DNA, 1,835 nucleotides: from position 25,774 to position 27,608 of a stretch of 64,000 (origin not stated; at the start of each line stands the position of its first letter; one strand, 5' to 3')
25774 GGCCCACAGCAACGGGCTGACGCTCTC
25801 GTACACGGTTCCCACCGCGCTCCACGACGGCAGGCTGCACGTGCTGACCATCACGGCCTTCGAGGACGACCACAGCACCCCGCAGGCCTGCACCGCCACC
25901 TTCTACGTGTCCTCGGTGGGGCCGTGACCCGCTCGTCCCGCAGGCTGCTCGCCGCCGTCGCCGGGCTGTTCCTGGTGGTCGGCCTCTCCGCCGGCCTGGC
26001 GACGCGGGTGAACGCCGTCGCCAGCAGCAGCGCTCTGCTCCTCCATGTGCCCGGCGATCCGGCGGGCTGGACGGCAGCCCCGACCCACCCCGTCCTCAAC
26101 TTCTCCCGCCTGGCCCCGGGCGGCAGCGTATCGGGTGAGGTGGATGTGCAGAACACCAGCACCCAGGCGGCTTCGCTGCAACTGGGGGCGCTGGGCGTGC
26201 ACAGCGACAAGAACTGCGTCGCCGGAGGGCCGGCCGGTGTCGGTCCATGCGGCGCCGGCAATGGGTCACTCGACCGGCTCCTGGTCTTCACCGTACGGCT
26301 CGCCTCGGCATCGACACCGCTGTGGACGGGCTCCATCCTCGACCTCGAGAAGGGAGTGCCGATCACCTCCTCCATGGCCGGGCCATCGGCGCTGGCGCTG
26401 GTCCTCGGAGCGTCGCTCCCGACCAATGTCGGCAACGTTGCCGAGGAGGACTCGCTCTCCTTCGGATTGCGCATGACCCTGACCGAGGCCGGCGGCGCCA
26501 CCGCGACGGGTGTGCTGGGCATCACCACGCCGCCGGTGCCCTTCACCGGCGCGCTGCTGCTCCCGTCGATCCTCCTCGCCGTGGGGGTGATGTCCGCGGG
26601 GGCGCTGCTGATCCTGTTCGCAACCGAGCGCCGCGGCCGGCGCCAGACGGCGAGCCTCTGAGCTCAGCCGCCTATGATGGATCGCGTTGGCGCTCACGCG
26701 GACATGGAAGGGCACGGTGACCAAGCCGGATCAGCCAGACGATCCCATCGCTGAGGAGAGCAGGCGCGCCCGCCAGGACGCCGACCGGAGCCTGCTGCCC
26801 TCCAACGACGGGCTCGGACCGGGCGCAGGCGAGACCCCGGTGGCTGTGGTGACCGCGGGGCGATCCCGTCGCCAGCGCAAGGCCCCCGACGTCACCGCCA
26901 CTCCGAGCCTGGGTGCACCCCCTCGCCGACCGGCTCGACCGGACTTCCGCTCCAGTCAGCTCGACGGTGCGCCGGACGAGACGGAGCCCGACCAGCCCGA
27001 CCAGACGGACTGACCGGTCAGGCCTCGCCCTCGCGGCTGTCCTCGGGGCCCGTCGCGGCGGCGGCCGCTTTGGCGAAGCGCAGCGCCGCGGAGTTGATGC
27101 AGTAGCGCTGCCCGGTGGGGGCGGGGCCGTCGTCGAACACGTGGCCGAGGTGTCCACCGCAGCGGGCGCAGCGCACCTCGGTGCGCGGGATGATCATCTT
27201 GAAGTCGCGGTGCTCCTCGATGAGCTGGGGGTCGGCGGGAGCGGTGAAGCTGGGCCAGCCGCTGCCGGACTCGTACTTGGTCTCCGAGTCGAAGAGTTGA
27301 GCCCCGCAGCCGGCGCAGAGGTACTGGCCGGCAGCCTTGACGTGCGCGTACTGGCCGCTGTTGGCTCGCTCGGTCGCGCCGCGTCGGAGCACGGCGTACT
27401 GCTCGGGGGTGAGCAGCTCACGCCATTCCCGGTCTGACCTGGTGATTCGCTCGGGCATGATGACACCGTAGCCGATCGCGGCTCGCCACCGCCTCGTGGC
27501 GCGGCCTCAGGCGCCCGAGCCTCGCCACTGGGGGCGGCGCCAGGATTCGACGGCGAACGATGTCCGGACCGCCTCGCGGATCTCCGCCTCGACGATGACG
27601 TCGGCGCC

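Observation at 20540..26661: Eight-gene TasA/SipW-type secreted-fibre locus built as two parallel modules, each with its own archaeal-type signal peptidase and its own C-terminally anchored protein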

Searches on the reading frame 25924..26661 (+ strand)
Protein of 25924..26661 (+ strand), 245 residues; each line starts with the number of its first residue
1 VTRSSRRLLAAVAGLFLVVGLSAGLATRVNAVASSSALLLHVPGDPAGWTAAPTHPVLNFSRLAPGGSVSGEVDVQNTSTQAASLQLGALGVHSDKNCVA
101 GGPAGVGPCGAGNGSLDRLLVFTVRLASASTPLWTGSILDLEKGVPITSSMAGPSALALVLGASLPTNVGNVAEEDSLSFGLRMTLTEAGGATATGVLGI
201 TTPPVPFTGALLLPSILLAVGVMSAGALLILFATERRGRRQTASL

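Call 3: search_protein_families(library=pfam, proteins=[window:25924-26661:+], max_evalue=0.1)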
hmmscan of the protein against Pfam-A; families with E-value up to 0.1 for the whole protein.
window:25924-26661:+ (245 aa): 1 family
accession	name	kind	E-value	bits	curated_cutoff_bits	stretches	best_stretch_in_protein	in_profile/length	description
PF10633.15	NPCBM_assoc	-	0.031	14.9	24.4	0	42-84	28-67/78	NPCBM-associated, NEW3 domain of alpha-galactosidase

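Call 4: search_protein_families(library=ncbifam, proteins=[window:25924-26661:+], max_evalue=0.1)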
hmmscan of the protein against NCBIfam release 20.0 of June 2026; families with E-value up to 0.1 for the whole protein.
window:25924-26661:+ (245 aa): 1 family
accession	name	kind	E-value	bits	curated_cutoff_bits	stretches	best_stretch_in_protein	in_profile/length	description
NF012200.0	choice_anch_D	domain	0.025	15.1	45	0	50-110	16-78/108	choice-of-anchor D domain-containing protein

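Call 28: find_homologous_proteins(query=window:25924-26661:+, max_evalue=0.001)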
Query window:25924-26661:+ (245 aa): 3 proteins with E <= 0.001 among 8000 candidates.
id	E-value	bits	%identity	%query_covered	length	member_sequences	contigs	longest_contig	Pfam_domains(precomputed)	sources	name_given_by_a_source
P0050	3.2e-144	496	100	100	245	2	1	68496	-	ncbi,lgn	-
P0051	1.8e-118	412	84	89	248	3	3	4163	-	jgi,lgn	jgi:hypothetical protein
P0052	2.0e-115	402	81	93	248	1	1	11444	-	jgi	jgi:hypothetical protein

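Call 58: search_solved_structures(query=A2, max_evalue=10, show_alignments=1)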
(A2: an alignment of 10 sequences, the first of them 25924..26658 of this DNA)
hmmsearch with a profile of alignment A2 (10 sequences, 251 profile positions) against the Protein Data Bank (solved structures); distinct sequences matched with E-value up to 10: 0.

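Call 76: search_protein_families(library=ncbifam, alignment_id=A2, max_evalue=1)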
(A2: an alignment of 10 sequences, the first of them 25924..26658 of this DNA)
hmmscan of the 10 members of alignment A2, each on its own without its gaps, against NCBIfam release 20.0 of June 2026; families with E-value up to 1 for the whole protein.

A. member 1, window:25924-26658:+ (245 aa): 1 family
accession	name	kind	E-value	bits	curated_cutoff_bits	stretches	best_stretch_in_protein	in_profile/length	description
NF012200.0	choice_anch_D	domain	0.025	15.1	45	1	50-110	16-78/108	choice-of-anchor D domain-containing protein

B. families by the number of members that match (of 10 scanned): 4 families
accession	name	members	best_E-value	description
NF012200.0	choice_anch_D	2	0.025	choice-of-anchor D domain-containing protein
NF050101.1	SepX_GlpR_4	2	0.24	divisome protein SepX/GlpR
NF058582.1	Microco_LAVTG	1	0.0029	LAVTG motif-containing sortase-dependent surface protein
NF038033.1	FEA1_rel_lipo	1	0.25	FEA1-related lipoprotein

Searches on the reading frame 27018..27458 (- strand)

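Call 49: search_protein_families(library=pfam, proteins=[window:27018-27458:-], max_evalue=0.001)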
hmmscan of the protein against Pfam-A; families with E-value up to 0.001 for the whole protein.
window:27018-27458:- (146 aa): 2 families
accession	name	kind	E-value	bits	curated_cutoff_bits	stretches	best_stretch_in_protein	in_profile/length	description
PF01641.26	SelR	-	4.9e-48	162.3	24.9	1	16-129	1-115/116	SelR domain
PF24046.1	At4g08330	-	0.00031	21.2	27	0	83-116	67-100/129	At4g08330 beta-tent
